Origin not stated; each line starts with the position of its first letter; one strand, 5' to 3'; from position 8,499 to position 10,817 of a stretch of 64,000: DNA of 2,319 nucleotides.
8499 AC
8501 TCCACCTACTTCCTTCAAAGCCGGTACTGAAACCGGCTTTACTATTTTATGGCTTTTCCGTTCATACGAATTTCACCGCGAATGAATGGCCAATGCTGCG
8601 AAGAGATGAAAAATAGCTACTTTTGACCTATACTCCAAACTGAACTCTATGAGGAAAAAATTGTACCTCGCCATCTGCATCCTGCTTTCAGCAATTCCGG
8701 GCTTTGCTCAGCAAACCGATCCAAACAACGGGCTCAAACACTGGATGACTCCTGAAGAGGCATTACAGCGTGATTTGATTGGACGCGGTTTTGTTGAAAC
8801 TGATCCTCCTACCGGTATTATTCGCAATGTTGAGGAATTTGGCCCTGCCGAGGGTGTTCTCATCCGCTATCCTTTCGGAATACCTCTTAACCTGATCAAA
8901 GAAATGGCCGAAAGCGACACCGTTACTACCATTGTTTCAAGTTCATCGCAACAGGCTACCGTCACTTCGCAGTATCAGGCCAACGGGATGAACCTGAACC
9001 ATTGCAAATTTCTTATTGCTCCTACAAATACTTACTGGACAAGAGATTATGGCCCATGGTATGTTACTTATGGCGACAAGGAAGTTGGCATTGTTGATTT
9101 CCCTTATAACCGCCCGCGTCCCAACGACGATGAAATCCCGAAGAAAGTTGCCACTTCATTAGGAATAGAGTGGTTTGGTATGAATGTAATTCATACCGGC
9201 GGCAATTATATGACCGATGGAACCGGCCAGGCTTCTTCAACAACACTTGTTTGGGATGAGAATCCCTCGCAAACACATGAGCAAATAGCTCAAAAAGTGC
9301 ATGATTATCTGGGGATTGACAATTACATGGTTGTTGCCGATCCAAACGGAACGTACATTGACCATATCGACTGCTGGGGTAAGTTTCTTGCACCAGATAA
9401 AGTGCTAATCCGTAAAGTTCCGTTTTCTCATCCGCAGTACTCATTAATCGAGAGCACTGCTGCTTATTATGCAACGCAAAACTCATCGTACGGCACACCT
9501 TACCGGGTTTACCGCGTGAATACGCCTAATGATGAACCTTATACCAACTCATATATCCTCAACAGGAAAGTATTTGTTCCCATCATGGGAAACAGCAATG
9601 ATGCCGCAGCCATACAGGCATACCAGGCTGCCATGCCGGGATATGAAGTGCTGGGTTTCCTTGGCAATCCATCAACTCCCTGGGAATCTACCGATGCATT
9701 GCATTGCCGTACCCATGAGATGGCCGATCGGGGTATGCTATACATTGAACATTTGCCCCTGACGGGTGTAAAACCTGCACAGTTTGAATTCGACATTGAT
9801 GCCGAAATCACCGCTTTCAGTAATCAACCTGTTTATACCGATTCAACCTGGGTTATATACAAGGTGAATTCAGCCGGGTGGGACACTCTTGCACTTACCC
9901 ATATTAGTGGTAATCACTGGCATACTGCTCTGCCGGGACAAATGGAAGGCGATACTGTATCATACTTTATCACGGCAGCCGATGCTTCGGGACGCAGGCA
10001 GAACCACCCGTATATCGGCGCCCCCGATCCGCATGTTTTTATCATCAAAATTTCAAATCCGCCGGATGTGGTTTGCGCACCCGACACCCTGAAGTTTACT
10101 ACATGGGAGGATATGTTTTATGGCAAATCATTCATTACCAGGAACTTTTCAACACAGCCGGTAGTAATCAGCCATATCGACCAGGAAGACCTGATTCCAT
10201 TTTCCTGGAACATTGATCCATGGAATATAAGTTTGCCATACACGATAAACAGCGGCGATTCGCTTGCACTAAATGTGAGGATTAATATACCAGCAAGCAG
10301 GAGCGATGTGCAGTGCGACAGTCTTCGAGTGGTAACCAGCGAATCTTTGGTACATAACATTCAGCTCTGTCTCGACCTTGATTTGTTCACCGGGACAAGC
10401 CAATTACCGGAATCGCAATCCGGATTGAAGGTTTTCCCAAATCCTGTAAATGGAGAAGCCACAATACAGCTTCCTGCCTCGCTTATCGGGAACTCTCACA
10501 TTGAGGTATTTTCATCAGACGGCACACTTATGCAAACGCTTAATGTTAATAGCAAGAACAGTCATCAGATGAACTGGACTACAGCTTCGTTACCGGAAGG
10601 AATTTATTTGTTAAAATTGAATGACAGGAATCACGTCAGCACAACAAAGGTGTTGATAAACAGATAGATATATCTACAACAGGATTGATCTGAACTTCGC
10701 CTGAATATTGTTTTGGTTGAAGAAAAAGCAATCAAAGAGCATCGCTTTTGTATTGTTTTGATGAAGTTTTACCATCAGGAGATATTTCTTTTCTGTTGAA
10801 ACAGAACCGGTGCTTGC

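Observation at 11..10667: Two gingipain-family C25 peptidases followed directly by a PPAD-type peptidylarginine deiminase, all T9SS cargo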

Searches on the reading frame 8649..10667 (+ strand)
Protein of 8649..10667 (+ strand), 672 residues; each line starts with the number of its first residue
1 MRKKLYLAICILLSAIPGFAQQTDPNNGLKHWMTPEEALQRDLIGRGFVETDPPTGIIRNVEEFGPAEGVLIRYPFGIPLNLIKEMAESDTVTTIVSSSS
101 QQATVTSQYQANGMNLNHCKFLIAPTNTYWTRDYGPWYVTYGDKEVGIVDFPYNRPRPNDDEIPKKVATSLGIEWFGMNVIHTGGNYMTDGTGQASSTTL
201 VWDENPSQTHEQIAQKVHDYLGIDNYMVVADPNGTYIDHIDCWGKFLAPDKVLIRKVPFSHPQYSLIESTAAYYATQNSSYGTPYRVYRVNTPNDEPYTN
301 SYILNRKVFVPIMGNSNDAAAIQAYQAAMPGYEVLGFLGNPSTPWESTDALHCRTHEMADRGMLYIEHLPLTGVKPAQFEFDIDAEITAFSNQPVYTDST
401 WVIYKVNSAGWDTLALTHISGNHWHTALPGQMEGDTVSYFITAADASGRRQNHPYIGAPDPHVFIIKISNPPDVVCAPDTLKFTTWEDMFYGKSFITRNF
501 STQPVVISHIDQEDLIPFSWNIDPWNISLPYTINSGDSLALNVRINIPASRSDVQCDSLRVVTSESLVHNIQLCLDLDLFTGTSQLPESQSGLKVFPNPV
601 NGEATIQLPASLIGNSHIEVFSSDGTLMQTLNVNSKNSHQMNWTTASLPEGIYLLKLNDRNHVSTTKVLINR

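Call 3: search_protein_families(library=pfam, proteins=[window:8649-10667:+], max_evalue=0.01)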
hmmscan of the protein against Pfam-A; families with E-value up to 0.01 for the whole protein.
window:8649-10667:+ (672 aa): 3 families
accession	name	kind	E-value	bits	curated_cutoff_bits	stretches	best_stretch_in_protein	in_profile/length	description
PF04371.20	PAD_porph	-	3.1e-32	112.5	25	1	81-357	37-319/321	Porphyromonas-type peptidyl-arginine deiminase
PF18962.6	Por_Secre_tail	-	1.7e-11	44.7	27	1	595-670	1-75/75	Secretion system C-terminal sorting domain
PF22184.2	CBM_56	-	0.00054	20.6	27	1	390-448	13-70/75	Carbohydrate binding module family 56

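Call 4: search_protein_families(library=ncbifam, proteins=[window:8649-10667:+], max_evalue=0.01)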
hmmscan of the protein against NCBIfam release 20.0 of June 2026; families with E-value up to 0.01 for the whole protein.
window:8649-10667:+ (672 aa): 4 families
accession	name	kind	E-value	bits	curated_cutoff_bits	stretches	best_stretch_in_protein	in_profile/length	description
TIGR03380.1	agmatine_aguA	equivalog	2.4e-18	66.2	381.8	2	82-294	45-266/357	agmatine deiminase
NF010070.0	PRK13551.1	subfamily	5.6e-15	55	483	2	85-294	53-272/365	agmatine deiminase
TIGR04183.1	Por_Secre_tail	domain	4.7e-11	42.5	23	1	595-671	1-72/72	T9SS type A sorting domain-containing protein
NF038113.1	T9SSA_dep_M36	equivalog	2.6e-08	32.5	885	1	592-671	792-869/869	T9SS-dependent M36 family metallopeptidase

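Call 5: search_solved_structures(query=window:8649-10667:+, max_evalue=0.01, show_alignments=3)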
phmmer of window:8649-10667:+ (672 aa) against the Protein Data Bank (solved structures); distinct sequences matched with E-value up to 0.01: 12.
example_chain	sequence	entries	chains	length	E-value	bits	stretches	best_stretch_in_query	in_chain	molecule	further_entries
6i0x_A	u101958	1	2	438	4.4e-143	480.9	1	48-465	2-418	Peptidylarginine deiminase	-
4yt9_A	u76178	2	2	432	1.8e-142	478.9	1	48-465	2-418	Peptidylarginine deiminase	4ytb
4ytg_A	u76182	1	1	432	4.3e-141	474.3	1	48-465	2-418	Peptidylarginine deiminase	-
5ak7_A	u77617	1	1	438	6.2e-141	473.8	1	52-466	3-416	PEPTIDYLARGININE DEIMINASE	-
5ak8_A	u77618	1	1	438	1.5e-139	469.3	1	52-466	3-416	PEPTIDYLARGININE DEIMINASE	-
1xkn_A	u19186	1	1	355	5.1e-16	61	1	83-358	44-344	putative peptidyl-arginine deiminase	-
2ewo_A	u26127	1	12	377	2.7e-08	35.5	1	121-295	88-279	Putative agmatine deiminase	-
2jer_A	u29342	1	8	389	5.7e-08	34.4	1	124-266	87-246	AGMATINE DEIMINASE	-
6nib_A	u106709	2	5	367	4.6e-07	31.4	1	160-294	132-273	Porphyromonas-type peptidyl-arginine deiminase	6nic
1zbr_A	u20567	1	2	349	5.4e-05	24.5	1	123-368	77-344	conserved hypothetical protein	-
3h7c_X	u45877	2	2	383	0.0014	19.9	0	162-272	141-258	Agmatine deiminase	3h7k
1vkp_A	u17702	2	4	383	0.0014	19.9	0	162-272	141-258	AGMATINE IMINOHYDROLASE | Agmatine deiminase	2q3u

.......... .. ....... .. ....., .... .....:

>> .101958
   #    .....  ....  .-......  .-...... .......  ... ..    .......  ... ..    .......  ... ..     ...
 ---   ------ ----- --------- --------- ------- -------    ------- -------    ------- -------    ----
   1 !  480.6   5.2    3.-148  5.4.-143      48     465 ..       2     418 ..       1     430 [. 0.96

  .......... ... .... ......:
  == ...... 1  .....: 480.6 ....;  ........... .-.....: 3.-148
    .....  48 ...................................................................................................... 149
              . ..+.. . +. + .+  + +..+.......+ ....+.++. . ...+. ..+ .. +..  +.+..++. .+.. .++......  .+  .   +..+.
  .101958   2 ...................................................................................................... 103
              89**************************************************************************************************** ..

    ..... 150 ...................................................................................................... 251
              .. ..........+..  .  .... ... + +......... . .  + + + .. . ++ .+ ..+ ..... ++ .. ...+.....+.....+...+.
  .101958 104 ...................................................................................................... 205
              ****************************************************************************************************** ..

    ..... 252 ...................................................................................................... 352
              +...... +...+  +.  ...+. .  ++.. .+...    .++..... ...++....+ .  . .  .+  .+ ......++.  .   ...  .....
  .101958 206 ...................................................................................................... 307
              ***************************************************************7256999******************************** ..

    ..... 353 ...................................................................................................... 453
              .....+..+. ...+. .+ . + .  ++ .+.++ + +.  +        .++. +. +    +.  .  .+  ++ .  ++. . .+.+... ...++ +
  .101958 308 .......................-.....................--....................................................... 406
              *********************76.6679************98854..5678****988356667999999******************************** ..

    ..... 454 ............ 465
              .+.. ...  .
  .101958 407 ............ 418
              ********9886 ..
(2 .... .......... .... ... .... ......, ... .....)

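Call 9: find_homologous_proteins(query=window:8649-10667:+, max_evalue=1e-30)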
Query window:8649-10667:+ (672 aa): 4861 proteins with E <= 1e-30 among 8000 candidates; the best 120 are listed.
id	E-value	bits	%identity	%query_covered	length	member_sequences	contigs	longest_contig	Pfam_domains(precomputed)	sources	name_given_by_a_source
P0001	0.0e+0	1579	100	100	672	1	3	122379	PF18962.8,PF04371.21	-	-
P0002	0.0e+0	1153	72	100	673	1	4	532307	PF18962.8,PF04371.21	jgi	jgi:agmatine/peptidylarginine deiminase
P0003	0.0e+0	1143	72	100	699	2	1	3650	PF18962.8,PF04371.21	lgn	-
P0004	0.0e+0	1139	71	100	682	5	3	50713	PF18962.8,PF04371.21,PF22184.3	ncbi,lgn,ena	-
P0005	0.0e+0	1138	73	97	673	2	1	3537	PF18962.8,PF04371.21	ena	-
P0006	0.0e+0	1136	73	97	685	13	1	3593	PF18962.8,PF04371.21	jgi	-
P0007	0.0e+0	1135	71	100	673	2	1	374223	PF18962.8,PF04371.21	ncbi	-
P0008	0.0e+0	1099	68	100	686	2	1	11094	PF18962.8,PF04371.21,PF22184.3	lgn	-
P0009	6.0e-286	968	61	100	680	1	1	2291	PF04371.21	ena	-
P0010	1.9e-282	956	62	97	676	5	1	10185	PF18962.8,PF04371.21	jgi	-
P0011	2.2e-280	950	61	100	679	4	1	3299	PF18962.8,PF04371.21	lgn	-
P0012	7.0e-279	945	62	99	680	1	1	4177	PF18962.8,PF04371.21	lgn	-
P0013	2.7e-277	939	61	100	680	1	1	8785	PF04371.21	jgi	jgi:agmatine deiminase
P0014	7.9e-277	938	61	100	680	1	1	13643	PF18962.8,PF13860.13,PF04371.21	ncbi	-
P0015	9.5e-276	934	62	99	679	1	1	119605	PF18962.8,PF04371.21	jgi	-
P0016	4.7e-275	932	60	97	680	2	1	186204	PF18962.8,PF13860.13,PF04371.21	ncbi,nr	ncbi:MAG: agmatine deiminase family protein [Bacteroidales bacterium]|nr:agmatine deiminase family p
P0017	1.2e-274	931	62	97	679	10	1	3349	PF18962.8,PF13860.13,PF04371.21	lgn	-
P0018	6.0e-273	925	61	99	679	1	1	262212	PF13860.13,PF04371.21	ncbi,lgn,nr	ncbi:MAG: agmatine deiminase family protein [Bacteroidetes bacterium]|nr:agmatine deiminase family p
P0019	2.2e-272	923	61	100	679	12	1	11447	PF18962.8,PF13860.13,PF04371.21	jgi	jgi:agmatine/peptidylarginine deiminase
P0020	5.7e-272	922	61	100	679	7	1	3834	PF02922.25,PF18962.8,PF13860.13,PF04371.21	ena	-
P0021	2.8e-271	920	61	97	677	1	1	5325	PF18962.8,PF04371.21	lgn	-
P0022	1.7e-269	914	60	98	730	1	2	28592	PF18962.8,PF04371.21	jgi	jgi:agmatine/peptidylarginine deiminase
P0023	2.8e-269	913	60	99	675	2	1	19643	PF18962.8,PF13860.13,PF04371.21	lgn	-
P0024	9.4e-269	911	59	100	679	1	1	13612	PF18962.8,PF13860.13,PF04371.21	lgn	-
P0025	1.7e-268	910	61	100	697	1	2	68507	PF18962.8,PF04371.21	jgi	-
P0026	3.7e-268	909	58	100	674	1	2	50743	PF18962.8,PF04371.21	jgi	-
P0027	2.3e-266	903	60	99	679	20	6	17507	PF18962.8,PF04371.21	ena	-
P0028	3.6e-266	903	59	97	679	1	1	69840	PF18962.8,PF04371.21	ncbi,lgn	-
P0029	4.1e-266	902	60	97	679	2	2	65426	PF18962.8,PF04371.21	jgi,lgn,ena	-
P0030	5.2e-266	902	58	100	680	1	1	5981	PF13860.13,PF04371.21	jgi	jgi:agmatine deiminase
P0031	6.4e-266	902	60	99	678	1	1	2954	PF18962.8,PF13860.13,PF04371.21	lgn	-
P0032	2.9e-265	900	59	97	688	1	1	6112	PF18962.8,PF04371.21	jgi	jgi:agmatine deiminase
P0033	8.4e-265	898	58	99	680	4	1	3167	PF18962.8,PF04371.21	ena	-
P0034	1.1e-264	898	59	97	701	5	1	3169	PF18962.8,PF04371.21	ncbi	-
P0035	6.8e-264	895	59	98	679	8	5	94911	PF18962.8,PF13860.13,PF04371.21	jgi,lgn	jgi:agmatine/peptidylarginine deiminase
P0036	2.0e-263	894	58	99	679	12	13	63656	PF18962.8,PF04371.21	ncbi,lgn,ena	-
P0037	3.0e-263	893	58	100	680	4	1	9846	PF18962.8,PF13860.13,PF04371.21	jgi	-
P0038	1.0e-262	891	59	100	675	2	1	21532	PF18962.8,PF13860.13,PF04371.21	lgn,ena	-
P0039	2.3e-261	887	58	99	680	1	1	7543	PF18962.8,PF13860.13,PF04371.21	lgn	-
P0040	3.2e-260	883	59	100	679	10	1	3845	PF18962.8,PF04371.21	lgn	-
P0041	2.5e-258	877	60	97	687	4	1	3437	PF18962.8,PF04371.21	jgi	-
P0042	1.2e-257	874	60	99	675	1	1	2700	PF18962.8,PF04371.21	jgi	jgi:agmatine/peptidylarginine deiminase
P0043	5.3e-257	872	57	99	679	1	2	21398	PF04371.21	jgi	jgi:agmatine deiminase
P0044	9.7e-257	871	58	100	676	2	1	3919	PF18962.8,PF04371.21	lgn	-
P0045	1.7e-256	871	58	100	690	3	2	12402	PF18962.8,PF04371.21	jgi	-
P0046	8.4e-255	865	58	99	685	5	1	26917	PF18962.8,PF04371.21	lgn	-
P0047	9.1e-254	862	62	92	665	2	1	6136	PF18962.8,PF04371.21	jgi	jgi:agmatine/peptidylarginine deiminase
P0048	1.4e-253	861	57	99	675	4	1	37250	PF18962.8,PF13860.13,PF04371.21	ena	-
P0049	1.2e-250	851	57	95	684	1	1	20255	PF13860.13,PF04371.21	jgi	jgi:agmatine deiminase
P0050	1.3e-250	851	57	100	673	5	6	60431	PF18962.8,PF04371.21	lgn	-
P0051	1.4e-250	851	57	100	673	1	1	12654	PF18962.8,PF04371.21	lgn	-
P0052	2.8e-250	850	57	97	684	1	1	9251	PF13860.13,PF04371.21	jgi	jgi:agmatine deiminase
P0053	7.9e-249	845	56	100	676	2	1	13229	PF18962.8,PF04371.21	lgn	-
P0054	5.9e-248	842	57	97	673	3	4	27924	PF18962.8,PF04371.21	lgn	-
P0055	5.9e-248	842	55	99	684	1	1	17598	PF18962.8,PF13860.13,PF04371.21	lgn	-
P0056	2.5e-247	840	55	99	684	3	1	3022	PF13860.13,PF04371.21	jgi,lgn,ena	-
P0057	1.2e-243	828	55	99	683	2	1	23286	PF13860.13,PF04371.21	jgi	jgi:agmatine deiminase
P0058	1.6e-243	828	54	100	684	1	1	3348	PF13860.13,PF04371.21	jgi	jgi:agmatine deiminase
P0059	4.8e-243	826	54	99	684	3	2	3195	PF18962.8,PF13860.13,PF04371.21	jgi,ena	-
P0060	7.1e-243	826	53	99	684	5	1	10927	PF13860.13,PF04371.21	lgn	-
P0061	1.0e-242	825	54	99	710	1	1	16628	PF13860.13,PF04371.21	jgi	jgi:agmatine/peptidylarginine deiminase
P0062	1.7e-239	815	55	97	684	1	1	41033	PF18962.8,PF13860.13,PF04371.21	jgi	jgi:agmatine deiminase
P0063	7.5e-238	809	53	100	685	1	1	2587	PF18962.8,PF13860.13,PF04371.21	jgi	jgi:agmatine deiminase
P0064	1.7e-234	798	52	99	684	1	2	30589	PF18962.8,PF13860.13,PF04371.21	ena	-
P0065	5.0e-233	793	58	88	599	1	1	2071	PF18962.8,PF04371.21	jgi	jgi:agmatine/peptidylarginine deiminase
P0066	2.3e-232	791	55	97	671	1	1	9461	PF18962.8,PF04371.21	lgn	-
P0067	1.2e-226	772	72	68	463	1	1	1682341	PF04371.21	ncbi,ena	-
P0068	1.0e-225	769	57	87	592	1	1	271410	PF18962.8,PF04371.21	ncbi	-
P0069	5.2e-220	750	51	99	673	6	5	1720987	PF18962.8,PF04371.21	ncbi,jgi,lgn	ncbi:MAG: agmatine deiminase family protein [Bacteroidales bacterium]|jgi:agmatine deiminase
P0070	7.1e-217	740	52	100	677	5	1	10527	PF18962.8,PF13860.13,PF04371.21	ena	-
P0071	2.5e-216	738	50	100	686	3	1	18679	PF18962.8,PF13860.13,PF04371.21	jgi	jgi:agmatine deiminase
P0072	5.6e-215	733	50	99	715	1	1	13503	PF18962.8,PF13860.13,PF04371.21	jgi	jgi:agmatine deiminase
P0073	2.5e-214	731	52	100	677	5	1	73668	PF18962.8,PF13860.13,PF04371.21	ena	-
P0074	3.0e-213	728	51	100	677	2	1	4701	PF13860.13,PF04371.21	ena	-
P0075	3.8e-213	727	51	96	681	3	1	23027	PF18962.8,PF13860.13,PF04371.21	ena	-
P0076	7.4e-213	726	49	100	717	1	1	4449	PF18962.8,PF13860.13,PF04371.21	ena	-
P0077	8.2e-213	726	49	100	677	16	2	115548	PF13860.13,PF04371.21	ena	-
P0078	3.8e-212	724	49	100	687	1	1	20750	PF18962.8,PF13860.13,PF04371.21,PF22184.3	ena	-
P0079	1.6e-211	722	52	96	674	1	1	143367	PF18962.8,PF04371.21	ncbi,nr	ncbi:MAG: agmatine deiminase family protein [Bacteroidetes bacterium]|nr:agmatine deiminase family p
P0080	1.3e-210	719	49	100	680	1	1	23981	PF13860.13,PF04371.21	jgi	jgi:agmatine/peptidylarginine deiminase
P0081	1.2e-209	716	50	97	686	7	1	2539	PF18962.8,PF13860.13,PF04371.21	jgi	-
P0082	1.6e-209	715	50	100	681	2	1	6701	PF18962.8,PF13860.13,PF04371.21,PF22184.3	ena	-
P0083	3.1e-209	714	50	97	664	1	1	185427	PF18962.8,PF13860.13,PF04371.21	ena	-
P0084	7.4e-208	710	50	97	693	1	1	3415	PF18962.8,PF13860.13,PF04371.21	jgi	jgi:agmatine deiminase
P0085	7.7e-208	710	49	100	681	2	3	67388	PF18962.8,PF13860.13,PF04371.21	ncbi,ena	-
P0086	3.1e-207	708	50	97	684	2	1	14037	PF13585.13,PF18962.8,PF13860.13,PF04371.21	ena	-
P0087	6.5e-207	707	50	100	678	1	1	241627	PF18962.8,PF04371.21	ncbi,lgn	-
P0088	1.9e-206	705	49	100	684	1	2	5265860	PF18962.8,PF13860.13,PF04371.21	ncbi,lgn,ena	-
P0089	2.4e-206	705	51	95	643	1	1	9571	PF18962.8,PF13860.13,PF04371.21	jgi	-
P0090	1.1e-205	703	48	99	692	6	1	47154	PF18962.8,PF13860.13,PF04371.21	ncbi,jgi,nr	ncbi:MAG: T9SS type A sorting domain-containing protein [Bacteroidetes bacterium]|nr:T9SS type A sor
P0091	1.3e-205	703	49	100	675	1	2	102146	PF18962.8,PF04371.21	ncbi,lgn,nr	ncbi:MAG: agmatine deiminase family protein [Bacteroidetes bacterium]|nr:agmatine deiminase family p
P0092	2.3e-205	702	49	97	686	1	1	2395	PF18962.8,PF13860.13,PF04371.21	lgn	-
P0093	3.4e-205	701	49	99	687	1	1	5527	PF13860.13,PF04371.21,PF22184.3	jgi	-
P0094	8.7e-205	700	49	100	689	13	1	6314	PF13860.13,PF04371.21,PF22184.3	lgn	-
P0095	9.6e-205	700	50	95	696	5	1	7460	PF18962.8,PF13860.13,PF04371.21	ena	-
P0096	1.2e-204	699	49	100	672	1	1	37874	PF18962.8,PF04371.21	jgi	jgi:agmatine deiminase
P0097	2.1e-204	698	50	95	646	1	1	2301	PF18962.8,PF13860.13,PF04371.21,PF22184.3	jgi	jgi:agmatine/peptidylarginine deiminase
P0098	3.6e-204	698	48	100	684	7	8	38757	PF18962.8,PF13860.13,PF04371.21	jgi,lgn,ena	-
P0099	5.6e-204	697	47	100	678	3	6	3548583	PF18962.8,PF13860.13,PF04371.21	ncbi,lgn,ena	-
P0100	1.3e-203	696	48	100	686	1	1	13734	PF13860.13,PF04371.21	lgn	-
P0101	1.4e-203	696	54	83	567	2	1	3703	PF13860.13,PF04371.21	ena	-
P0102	1.8e-203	695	49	100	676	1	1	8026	PF18962.8,PF04371.21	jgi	jgi:agmatine deiminase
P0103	2.1e-203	695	49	99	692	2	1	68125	PF18962.8,PF13860.13,PF04371.21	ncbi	ncbi:MAG: agmatine deiminase family protein [Bacteroidota bacterium]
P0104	4.6e-203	694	48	100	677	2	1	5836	PF18962.8,PF04371.21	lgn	-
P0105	7.8e-203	693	49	97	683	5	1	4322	PF18962.8,PF13860.13,PF04371.21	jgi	jgi:agmatine deiminase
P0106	2.0e-202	692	48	100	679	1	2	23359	PF18962.8,PF13860.13,PF04371.21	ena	-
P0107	4.4e-202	691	49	100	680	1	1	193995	PF13585.13,PF18962.8,PF13860.13,PF04371.21,PF22184.3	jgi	-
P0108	5.1e-202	691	49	99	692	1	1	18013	PF04371.21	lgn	-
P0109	7.9e-202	690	57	72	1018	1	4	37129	PF13860.13,PF04371.21,PF22184.3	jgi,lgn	-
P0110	3.4e-201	688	49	100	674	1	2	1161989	PF18962.8,PF04371.21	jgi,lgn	jgi:agmatine/peptidylarginine deiminase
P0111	5.8e-201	687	48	100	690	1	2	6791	PF18962.8,PF13860.13,PF04371.21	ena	-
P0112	5.9e-201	687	49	99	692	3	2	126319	PF18962.8,PF13860.13,PF04371.21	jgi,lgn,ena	-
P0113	6.1e-201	687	49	99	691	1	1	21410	PF13860.13,PF04371.21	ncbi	ncbi:MAG: agmatine deiminase family protein [bacterium]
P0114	7.7e-201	687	48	100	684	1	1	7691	PF18962.8,PF13860.13,PF04371.21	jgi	jgi:agmatine deiminase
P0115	8.4e-201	687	50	100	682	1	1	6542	PF18962.8,PF04371.21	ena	-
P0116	1.8e-200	686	49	99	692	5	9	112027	PF04371.21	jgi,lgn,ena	-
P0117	1.9e-200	685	50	96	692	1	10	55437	PF13585.13,PF18962.8,PF13860.13,PF04371.21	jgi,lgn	jgi:agmatine/peptidylarginine deiminase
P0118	2.0e-200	685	49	99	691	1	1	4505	PF13860.13,PF04371.21,PF22184.3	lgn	-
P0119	2.4e-200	685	47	100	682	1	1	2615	PF18962.8,PF04371.21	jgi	jgi:agmatine deiminase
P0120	2.6e-200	685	48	99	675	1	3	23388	PF18962.8,PF04371.21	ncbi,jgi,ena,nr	ncbi:MAG: T9SS C-terminal target domain-containing protein [Bacteroidetes bacterium]|nr:MAG: T9SS C-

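Call 11: find_encoding_contigs(protein=window:8649-10667:+, flank=10000, max_places=4)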
Protein window:8649-10667:+ (672 aa): 5 contigs read that carry it; 4 places shown.
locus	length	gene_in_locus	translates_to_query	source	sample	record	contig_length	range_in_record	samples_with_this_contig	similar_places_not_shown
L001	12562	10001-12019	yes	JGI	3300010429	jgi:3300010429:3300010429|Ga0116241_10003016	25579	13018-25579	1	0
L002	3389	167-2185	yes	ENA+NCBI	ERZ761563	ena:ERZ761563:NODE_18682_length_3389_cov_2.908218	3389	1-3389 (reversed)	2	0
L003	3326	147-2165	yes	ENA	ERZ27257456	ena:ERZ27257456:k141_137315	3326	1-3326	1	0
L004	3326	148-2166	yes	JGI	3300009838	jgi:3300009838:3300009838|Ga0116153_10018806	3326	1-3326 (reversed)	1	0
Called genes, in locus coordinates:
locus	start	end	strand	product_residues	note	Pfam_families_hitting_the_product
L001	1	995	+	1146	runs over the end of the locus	PF08126:Propeptide_C25, PF01364:Peptidase_C25, PF18962:Por_Secre_tail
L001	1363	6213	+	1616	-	PF08126:Propeptide_C25, PF01364:Peptidase_C25, PF18962:Por_Secre_tail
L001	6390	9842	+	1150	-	PF08126:Propeptide_C25, PF01364:Peptidase_C25, PF03785:Peptidase_C25_C (weak), PF18962:Por_Secre_tail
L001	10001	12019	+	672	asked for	PF04371:PAD_porph, PF18962:Por_Secre_tail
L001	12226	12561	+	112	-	?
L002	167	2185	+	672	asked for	PF04371:PAD_porph, PF18962:Por_Secre_tail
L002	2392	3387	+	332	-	PF11700:ATG22, PF07690:MFS_1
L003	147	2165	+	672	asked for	PF04371:PAD_porph, PF18962:Por_Secre_tail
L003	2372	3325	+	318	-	?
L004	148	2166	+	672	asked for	PF04371:PAD_porph, PF18962:Por_Secre_tail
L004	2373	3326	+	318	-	?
